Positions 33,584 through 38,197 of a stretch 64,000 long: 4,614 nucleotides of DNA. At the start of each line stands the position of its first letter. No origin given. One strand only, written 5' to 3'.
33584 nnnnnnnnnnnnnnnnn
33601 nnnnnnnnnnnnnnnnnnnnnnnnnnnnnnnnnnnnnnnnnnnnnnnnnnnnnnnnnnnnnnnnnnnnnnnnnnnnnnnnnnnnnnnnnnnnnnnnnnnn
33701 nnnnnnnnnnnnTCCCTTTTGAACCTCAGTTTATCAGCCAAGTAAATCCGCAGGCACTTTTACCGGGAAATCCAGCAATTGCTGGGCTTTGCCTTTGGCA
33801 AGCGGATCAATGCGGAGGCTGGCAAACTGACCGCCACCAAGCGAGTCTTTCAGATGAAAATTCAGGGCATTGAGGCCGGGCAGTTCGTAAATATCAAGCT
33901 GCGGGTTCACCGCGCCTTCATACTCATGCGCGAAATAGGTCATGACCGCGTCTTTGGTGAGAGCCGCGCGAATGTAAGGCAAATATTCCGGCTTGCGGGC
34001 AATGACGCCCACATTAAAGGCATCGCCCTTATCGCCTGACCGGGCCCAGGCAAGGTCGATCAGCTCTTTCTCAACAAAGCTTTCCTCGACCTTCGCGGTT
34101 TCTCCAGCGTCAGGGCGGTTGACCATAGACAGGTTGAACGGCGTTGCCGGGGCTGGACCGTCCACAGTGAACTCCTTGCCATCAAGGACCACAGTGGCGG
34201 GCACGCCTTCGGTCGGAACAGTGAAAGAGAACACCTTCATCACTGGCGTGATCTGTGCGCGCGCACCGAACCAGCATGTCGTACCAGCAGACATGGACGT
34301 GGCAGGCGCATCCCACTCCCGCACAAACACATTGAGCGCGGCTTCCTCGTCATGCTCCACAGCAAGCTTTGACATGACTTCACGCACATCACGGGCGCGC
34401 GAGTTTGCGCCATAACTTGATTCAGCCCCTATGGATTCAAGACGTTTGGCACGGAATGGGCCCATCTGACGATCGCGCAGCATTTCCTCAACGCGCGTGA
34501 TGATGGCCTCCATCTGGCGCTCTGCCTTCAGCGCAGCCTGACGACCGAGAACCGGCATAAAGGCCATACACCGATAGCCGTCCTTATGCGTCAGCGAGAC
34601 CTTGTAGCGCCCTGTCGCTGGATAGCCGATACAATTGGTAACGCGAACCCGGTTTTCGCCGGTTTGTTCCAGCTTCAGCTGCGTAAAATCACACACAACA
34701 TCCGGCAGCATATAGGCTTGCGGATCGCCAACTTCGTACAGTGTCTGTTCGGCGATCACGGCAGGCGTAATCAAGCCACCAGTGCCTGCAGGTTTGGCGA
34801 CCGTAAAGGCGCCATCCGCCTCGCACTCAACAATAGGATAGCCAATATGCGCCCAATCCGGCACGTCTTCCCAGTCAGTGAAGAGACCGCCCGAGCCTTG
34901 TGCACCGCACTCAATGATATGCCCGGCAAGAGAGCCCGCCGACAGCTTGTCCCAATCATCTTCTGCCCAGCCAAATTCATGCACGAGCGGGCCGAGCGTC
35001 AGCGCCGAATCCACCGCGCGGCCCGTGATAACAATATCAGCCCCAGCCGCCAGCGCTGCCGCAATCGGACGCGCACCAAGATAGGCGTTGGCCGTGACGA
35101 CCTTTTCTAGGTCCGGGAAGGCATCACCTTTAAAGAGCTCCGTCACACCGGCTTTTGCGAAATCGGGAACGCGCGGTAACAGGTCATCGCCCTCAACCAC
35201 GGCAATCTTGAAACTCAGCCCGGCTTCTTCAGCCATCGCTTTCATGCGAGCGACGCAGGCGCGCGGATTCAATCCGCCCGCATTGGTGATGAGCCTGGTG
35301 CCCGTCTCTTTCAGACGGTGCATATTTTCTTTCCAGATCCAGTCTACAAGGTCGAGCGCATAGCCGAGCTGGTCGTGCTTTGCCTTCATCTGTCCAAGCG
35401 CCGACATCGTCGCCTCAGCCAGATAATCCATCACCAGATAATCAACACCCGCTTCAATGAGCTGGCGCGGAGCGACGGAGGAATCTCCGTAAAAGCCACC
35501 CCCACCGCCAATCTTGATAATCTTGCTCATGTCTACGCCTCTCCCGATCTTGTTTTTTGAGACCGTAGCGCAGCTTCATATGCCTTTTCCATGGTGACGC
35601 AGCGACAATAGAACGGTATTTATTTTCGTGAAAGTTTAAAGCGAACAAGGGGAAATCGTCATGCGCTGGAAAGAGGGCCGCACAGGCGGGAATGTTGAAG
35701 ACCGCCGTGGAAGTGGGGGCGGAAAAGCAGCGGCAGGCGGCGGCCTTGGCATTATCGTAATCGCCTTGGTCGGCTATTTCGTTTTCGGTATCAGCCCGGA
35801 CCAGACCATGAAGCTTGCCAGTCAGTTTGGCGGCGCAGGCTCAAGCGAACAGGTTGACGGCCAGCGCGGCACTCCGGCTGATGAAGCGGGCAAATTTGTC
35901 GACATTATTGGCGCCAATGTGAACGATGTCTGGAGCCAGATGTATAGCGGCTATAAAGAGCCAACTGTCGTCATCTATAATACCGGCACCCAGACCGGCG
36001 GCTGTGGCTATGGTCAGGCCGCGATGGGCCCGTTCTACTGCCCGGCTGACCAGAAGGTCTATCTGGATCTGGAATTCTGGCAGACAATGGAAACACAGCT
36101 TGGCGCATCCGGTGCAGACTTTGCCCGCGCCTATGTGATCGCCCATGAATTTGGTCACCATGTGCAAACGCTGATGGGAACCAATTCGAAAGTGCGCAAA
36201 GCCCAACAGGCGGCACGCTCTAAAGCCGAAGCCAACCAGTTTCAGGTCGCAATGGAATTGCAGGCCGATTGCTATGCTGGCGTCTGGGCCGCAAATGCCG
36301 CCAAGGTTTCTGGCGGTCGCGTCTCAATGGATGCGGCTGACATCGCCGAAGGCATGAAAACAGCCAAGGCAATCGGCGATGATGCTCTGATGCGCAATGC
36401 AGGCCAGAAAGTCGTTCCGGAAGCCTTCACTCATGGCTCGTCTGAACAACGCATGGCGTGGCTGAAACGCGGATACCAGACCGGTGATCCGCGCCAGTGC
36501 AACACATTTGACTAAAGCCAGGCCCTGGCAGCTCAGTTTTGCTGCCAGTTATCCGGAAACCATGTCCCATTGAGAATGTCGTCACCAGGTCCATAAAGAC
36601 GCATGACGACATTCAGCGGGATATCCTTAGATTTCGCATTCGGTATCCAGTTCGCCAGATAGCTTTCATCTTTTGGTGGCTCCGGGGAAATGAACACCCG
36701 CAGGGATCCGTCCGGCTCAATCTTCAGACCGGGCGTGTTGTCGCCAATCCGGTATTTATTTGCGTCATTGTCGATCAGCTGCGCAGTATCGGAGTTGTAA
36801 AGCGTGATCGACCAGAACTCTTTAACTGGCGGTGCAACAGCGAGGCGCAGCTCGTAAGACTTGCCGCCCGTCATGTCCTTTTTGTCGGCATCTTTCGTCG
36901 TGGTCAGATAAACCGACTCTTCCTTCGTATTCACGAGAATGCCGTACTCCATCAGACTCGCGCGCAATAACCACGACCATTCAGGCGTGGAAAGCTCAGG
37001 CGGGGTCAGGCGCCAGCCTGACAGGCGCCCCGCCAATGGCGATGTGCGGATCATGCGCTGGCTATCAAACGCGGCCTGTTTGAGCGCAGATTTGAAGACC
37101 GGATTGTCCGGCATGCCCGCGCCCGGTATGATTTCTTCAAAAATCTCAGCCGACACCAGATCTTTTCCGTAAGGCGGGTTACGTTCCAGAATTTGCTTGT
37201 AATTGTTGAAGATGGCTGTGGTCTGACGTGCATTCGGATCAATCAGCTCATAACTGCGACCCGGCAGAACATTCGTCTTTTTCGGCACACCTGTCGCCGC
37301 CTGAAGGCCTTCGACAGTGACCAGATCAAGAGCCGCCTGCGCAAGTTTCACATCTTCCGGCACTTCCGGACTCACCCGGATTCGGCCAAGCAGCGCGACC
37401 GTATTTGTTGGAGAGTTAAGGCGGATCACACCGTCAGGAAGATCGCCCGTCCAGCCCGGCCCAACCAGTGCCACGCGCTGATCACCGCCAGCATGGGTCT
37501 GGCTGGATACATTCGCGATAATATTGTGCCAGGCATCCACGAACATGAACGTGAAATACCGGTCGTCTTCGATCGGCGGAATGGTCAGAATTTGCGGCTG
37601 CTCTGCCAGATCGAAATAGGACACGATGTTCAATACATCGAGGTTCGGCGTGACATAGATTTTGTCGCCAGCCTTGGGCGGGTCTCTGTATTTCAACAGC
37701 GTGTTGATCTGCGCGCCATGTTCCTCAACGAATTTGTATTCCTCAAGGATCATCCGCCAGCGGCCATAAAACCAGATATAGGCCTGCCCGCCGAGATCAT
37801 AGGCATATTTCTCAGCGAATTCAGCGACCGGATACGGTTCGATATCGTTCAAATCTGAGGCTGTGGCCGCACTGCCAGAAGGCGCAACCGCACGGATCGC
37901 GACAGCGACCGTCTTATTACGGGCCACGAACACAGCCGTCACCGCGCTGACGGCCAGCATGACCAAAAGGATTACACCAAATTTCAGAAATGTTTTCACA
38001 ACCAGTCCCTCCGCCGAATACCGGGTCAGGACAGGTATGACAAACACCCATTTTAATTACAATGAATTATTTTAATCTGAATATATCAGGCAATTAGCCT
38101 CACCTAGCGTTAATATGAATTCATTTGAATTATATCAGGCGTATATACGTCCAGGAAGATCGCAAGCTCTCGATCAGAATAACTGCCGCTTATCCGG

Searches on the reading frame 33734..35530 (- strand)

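Call 9: search_protein_families(library=pfam, proteins=[window:33734-35530:-])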
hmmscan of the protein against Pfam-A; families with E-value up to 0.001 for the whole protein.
window:33734-35530:- (598 aa): 2 families
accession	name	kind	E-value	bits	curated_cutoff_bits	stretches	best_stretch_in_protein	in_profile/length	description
PF07287.17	AtuA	-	4.4e-133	444.7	22.8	1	5-448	1-436/437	Acyclic terpene utilisation family protein AtuA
PF23544.1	AtuA_ferredoxin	-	1.2e-25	90.4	27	1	489-590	2-112/113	AtuA ferredoxin-like domain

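Call 85: search_protein_families(library=ncbifam, proteins=[window:33734-35530:-], max_evalue=0.00001)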
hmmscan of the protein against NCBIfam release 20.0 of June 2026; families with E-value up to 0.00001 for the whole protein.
window:33734-35530:- (598 aa): 0 families

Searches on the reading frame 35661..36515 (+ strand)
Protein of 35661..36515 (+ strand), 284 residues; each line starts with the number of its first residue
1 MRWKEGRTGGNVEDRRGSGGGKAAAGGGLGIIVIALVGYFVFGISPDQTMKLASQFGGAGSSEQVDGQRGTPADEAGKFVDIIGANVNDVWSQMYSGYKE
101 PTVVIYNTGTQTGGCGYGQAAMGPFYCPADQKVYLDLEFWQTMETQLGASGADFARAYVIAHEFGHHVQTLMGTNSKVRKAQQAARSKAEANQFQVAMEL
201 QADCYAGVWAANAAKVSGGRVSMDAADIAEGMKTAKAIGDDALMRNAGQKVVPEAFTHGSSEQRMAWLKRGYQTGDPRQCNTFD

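Call 9: search_protein_families(library=pfam, proteins=[window:35661-36515:+])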
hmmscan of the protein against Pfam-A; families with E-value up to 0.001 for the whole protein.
window:35661-36515:+ (284 aa): 1 family
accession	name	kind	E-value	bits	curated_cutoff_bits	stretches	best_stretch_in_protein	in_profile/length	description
PF04228.19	Zn_peptidase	-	1e-96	324.3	23.2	1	1-283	1-290/290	Putative neutral zinc metallopeptidase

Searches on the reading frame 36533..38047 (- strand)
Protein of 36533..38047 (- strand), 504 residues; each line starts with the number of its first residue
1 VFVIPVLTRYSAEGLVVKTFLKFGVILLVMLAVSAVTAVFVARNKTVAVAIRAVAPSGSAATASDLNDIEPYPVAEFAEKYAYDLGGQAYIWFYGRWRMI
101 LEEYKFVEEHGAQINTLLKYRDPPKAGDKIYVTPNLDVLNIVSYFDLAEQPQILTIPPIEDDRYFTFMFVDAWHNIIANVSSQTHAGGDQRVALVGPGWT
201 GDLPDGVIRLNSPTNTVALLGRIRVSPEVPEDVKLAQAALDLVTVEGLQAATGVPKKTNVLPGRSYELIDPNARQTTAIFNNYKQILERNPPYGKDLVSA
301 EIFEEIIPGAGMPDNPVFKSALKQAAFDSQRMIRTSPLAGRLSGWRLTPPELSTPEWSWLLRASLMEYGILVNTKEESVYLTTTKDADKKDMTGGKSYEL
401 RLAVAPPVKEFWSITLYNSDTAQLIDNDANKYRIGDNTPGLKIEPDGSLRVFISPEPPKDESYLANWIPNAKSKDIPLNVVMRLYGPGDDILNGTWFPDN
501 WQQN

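Call 9: search_protein_families(library=pfam, proteins=[window:36533-38047:-])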
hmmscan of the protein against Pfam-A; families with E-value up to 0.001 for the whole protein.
window:36533-38047:- (504 aa): 2 families
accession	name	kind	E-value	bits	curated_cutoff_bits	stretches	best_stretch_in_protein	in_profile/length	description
PF06863.17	DUF1254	-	8.2e-32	110.6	22.2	1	114-239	1-125/133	Protein of unknown function (DUF1254)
PF06742.16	DUF1214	-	1.1e-29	103.7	25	1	377-488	1-111/112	Protein of unknown function (DUF1214)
